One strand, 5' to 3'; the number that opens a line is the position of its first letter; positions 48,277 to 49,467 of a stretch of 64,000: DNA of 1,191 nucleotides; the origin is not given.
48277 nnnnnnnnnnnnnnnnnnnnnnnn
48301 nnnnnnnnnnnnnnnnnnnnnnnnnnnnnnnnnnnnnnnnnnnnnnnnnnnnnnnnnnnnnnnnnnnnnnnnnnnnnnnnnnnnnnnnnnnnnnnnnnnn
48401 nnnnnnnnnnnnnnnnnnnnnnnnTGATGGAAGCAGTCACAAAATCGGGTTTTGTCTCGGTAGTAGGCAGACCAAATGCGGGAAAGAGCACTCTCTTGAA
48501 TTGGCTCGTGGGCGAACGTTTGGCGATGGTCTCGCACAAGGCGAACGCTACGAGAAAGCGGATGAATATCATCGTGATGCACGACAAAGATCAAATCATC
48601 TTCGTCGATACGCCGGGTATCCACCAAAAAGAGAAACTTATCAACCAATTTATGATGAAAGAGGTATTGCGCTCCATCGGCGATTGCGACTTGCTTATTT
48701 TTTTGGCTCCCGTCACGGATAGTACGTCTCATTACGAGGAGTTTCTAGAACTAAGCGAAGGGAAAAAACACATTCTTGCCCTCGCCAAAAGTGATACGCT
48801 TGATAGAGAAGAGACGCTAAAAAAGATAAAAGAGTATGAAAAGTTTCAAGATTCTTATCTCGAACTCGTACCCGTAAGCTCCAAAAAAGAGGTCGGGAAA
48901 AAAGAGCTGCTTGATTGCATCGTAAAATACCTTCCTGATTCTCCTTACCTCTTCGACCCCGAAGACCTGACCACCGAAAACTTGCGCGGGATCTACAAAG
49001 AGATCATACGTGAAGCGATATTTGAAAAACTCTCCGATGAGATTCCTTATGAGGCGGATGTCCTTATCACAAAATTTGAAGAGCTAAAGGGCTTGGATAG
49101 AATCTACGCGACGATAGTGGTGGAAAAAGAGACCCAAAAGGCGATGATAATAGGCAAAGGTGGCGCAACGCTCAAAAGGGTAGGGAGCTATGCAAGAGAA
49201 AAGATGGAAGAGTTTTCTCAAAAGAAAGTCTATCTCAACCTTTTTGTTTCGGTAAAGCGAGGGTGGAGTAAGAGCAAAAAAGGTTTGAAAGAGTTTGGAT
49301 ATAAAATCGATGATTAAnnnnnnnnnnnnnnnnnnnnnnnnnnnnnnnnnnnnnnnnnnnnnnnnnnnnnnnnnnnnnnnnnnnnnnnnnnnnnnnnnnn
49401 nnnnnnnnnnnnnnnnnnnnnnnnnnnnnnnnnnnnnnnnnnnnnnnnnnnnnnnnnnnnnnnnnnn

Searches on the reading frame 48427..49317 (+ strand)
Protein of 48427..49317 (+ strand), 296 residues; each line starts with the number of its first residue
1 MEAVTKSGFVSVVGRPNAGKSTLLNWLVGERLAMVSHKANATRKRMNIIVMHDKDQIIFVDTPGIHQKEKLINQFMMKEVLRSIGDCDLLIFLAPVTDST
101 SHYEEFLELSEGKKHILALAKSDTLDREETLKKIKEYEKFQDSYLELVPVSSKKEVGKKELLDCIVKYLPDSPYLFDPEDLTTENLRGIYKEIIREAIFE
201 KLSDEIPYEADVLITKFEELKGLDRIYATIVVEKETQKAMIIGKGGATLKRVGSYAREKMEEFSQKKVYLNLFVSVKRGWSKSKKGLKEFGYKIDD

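Call 7: search_protein_families(library=pfam, proteins=[window:48427-49317:+])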
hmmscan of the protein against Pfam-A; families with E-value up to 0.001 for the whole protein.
window:48427-49317:+ (296 aa): 8 families
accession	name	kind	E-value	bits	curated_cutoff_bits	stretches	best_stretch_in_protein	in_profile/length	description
PF01926.29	MMR_HSR1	-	4.4e-22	78.8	21.9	1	10-120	2-112/113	50S ribosome-binding GTPase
PF07650.23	KH_2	-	1.5e-18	66.8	22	1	205-280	1-77/78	KH domain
PF02421.24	FeoB_N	-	3.4e-09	36.8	27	1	10-163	3-154/156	Ferrous iron transport protein B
PF00009.33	GTP_EFTU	-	1.2e-08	35.2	26.5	1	25-170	45-187/188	Elongation factor Tu GTP binding domain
PF00350.29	Dynamin_N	-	2.4e-08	34.6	27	1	10-48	1-38/168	Dynamin family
PF03193.22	RsgA_GTPase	-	2.6e-06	27.8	30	1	5-67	104-170/174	RsgA GTPase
PF04548.22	AIG1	-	1.8e-05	24.6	27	1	12-84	5-77/212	AIG1 family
PF20720.3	nSTAND3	-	0.00074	19.7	27.2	0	2-61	12-72/155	Novel STAND NTPase 3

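Call 17: find_encoding_contigs(protein=window:48427-49317:+, flank=10000, max_places=6)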
Protein window:48427-49317:+ (296 aa): no gene with exactly this product is on record in the collection.
